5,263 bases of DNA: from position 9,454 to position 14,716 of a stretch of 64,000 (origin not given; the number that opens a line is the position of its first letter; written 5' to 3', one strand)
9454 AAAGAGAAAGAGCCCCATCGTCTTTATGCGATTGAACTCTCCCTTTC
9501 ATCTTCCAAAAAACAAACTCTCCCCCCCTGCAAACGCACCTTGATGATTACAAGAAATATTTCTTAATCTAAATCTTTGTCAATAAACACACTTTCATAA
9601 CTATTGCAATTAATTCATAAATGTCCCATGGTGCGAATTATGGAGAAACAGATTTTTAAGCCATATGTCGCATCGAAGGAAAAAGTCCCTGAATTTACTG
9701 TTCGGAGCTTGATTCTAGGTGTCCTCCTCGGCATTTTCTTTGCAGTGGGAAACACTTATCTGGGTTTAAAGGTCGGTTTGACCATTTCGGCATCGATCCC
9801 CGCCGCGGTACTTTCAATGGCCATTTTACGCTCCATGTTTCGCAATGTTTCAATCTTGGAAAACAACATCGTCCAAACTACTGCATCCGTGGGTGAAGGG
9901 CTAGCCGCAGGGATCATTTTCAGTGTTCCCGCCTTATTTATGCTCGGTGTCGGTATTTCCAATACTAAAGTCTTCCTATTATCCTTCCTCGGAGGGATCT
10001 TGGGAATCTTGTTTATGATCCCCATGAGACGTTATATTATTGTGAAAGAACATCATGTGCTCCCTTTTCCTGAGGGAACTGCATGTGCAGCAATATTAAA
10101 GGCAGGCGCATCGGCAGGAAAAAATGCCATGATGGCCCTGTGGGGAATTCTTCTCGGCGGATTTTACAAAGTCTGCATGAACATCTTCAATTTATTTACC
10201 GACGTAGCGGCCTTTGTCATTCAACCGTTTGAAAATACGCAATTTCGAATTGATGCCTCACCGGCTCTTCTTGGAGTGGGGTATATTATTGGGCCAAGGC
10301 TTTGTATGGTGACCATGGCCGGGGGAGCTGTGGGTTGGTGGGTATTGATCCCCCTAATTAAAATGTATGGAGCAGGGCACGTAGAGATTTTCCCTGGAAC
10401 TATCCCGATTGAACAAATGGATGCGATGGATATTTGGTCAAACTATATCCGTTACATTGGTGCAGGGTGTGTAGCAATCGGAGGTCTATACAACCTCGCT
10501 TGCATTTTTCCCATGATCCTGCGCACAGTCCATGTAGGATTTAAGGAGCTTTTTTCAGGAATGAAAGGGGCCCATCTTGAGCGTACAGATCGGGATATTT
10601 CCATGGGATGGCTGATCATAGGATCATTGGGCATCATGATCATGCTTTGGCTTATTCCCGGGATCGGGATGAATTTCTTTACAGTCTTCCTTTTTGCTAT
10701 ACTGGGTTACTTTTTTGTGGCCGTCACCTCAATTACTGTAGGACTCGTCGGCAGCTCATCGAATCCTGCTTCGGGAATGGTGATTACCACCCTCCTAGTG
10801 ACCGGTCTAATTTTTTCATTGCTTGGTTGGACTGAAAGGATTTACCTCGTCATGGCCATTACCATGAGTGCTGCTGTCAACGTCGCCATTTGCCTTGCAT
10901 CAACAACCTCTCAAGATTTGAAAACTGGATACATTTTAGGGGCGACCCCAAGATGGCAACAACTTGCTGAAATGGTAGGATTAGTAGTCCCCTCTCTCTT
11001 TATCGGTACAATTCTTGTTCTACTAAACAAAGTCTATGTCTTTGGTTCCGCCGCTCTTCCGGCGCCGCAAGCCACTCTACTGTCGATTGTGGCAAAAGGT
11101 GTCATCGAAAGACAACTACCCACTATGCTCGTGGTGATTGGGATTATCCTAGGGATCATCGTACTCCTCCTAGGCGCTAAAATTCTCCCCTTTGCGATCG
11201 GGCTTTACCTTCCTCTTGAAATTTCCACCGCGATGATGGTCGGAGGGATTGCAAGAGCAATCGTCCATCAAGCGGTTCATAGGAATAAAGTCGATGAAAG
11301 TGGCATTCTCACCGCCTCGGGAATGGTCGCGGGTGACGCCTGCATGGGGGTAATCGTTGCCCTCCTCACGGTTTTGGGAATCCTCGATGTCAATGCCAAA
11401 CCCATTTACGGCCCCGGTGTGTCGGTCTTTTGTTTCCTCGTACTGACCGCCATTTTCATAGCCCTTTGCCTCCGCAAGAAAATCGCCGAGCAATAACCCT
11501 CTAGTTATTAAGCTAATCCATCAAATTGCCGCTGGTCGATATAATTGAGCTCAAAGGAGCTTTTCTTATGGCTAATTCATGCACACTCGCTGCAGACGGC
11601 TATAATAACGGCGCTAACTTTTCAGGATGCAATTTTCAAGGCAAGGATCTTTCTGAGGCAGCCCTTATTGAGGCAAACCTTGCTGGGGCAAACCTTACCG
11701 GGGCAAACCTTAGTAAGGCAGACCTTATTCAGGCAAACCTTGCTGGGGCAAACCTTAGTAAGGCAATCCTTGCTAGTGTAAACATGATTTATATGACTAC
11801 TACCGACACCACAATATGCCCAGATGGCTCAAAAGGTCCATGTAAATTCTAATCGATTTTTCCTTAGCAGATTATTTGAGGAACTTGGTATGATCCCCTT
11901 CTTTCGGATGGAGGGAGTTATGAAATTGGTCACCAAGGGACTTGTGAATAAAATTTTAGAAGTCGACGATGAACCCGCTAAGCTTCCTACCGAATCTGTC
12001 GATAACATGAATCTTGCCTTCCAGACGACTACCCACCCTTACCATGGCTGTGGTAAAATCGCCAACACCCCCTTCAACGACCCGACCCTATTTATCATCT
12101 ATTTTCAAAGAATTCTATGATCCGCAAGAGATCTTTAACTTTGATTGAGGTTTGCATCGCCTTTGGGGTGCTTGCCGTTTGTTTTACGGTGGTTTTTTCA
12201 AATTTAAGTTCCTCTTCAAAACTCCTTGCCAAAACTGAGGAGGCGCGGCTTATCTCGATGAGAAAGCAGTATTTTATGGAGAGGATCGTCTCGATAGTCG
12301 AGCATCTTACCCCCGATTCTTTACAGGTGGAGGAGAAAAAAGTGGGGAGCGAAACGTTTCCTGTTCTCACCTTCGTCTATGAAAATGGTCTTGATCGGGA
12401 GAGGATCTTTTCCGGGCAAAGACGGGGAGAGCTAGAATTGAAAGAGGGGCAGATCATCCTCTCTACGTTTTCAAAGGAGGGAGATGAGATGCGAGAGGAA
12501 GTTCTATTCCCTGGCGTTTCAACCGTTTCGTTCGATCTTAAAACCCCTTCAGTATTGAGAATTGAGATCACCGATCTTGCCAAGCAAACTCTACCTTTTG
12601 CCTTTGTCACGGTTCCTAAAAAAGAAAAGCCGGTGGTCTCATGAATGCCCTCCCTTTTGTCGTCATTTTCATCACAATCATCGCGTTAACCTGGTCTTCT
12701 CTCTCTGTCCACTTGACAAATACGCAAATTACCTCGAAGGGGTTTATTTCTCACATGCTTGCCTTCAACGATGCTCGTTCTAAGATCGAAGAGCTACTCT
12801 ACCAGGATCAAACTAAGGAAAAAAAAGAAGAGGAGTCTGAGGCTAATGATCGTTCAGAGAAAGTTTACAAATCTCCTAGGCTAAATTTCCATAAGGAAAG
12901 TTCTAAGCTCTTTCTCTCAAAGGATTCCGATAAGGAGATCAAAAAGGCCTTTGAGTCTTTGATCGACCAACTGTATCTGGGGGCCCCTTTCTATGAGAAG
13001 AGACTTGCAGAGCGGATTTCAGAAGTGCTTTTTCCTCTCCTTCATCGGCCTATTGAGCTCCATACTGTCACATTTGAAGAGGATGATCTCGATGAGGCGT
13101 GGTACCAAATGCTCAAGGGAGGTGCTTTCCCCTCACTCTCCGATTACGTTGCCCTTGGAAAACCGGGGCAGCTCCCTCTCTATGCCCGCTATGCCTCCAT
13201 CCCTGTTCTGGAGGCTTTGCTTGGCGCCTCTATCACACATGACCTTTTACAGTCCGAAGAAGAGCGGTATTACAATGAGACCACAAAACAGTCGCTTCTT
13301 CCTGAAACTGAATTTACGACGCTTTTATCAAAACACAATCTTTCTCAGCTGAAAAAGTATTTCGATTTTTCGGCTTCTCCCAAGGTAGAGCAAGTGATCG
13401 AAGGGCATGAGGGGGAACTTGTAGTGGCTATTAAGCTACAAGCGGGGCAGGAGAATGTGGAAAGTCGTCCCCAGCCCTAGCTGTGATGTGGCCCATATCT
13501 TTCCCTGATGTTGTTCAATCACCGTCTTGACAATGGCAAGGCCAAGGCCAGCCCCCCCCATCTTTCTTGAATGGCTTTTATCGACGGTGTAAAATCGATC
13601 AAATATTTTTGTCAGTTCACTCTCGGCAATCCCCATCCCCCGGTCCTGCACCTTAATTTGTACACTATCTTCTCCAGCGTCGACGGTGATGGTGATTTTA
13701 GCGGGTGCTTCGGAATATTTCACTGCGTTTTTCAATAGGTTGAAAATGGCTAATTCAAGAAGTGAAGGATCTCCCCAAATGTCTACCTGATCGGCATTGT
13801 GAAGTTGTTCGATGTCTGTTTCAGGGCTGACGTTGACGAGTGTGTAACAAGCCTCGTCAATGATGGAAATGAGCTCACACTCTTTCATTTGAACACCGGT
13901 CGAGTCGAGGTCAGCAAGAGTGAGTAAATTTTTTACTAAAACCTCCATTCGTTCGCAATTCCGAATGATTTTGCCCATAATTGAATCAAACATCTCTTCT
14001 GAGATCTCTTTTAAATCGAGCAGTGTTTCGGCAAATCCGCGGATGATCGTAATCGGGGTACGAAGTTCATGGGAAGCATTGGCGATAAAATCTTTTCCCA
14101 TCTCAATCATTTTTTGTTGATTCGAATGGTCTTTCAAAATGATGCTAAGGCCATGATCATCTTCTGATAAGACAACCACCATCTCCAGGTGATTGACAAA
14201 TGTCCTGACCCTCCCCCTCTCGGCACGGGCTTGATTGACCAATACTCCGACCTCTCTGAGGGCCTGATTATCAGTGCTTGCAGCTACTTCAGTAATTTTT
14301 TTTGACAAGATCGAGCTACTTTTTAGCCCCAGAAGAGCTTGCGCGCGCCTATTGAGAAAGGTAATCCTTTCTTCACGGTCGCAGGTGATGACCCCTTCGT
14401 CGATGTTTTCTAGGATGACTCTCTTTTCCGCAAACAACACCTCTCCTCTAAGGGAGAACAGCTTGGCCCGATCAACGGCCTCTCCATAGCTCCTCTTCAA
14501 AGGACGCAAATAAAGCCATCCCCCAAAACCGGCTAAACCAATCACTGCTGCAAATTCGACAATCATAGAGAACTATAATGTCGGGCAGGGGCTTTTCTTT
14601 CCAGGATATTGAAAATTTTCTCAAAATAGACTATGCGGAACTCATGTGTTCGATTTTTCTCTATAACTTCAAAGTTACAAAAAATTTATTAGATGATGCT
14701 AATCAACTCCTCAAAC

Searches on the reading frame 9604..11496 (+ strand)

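Call 80: search_protein_families(library=pfam, proteins=[window:9604-11496:+], max_evalue=0.001)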
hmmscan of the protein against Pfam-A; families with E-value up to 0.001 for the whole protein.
window:9604-11496:+ (630 aa): 1 family
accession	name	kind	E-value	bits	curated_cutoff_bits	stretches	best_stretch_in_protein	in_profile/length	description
PF03169.20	OPT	-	3.6e-96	323.7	25.8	1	30-588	1-622/623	OPT oligopeptide transporter protein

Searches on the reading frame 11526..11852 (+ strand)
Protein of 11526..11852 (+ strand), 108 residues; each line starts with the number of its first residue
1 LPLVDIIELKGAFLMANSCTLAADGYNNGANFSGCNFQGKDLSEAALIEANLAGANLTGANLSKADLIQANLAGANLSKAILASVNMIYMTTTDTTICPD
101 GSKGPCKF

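Call 80: search_protein_families(library=pfam, proteins=[window:11526-11852:+], max_evalue=0.001)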
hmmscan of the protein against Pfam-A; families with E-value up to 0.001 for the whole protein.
window:11526-11852:+ (108 aa): 3 families
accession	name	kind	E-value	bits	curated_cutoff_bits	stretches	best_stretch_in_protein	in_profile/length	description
PF00805.28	Pentapeptide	-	2e-18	66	20.2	2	29-63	5-39/40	Pentapeptide repeats (8 copies)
PF13599.13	Pentapeptide_4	-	2.4e-06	27.9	38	1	29-86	10-67/78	Pentapeptide repeat region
PF13576.12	Pentapeptide_3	-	7.2e-06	26.6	27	1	29-65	9-47/48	Pentapeptide repeats (9 copies)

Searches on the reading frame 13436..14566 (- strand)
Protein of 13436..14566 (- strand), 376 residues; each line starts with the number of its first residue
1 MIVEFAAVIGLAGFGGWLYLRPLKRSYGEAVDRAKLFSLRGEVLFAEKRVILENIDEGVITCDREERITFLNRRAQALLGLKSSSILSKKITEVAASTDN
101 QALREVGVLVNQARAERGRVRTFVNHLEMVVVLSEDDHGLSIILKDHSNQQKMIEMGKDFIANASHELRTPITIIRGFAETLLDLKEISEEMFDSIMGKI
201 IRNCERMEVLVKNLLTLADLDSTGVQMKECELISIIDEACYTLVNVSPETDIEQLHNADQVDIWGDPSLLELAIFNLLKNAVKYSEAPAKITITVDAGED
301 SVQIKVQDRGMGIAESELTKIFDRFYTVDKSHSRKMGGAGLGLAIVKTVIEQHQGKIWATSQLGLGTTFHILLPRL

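Call 81: search_protein_families(library=pfam, proteins=[window:13436-14566:-], max_evalue=0.001)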
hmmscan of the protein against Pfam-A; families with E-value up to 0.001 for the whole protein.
window:13436-14566:- (376 aa): 10 families
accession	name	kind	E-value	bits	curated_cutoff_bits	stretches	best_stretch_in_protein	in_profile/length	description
PF02518.31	HATPase_c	-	5.7e-30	104.4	26.4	1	265-375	1-109/111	Histidine kinase-, DNA gyrase B-, and HSP90-like ATPase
PF00512.31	HisKA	-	5.3e-16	58.8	26.9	1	159-222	4-65/66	His Kinase A (phospho-acceptor) domain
PF00989.32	PAS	-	3.9e-08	33.7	22.6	1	47-123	2-87/113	PAS fold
PF13188.13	PAS_8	-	9.7e-08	32.1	21.8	1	49-95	4-47/65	PAS domain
PF13589.12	HATPase_c_3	-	1.5e-05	25.5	25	1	271-344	4-78/137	Histidine kinase-, DNA gyrase B-, and HSP90-like ATPase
PF14501.12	HATPase_c_5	-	0.00024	21.4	22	1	274-357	10-86/102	GHKL domain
PF13581.12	HATPase_c_2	-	0.00026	21.5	27.4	1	270-351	32-110/127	Histidine kinase-like ATPase domain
PF13426.13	PAS_9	-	0.00032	21.4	27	1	57-146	2-100/103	PAS domain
PF08448.16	PAS_4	-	0.00059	20.5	23.1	0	52-104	1-53/110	PAS fold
PF12860.13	PAS_7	-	0.00067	20.2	27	0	52-96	1-46/115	PAS fold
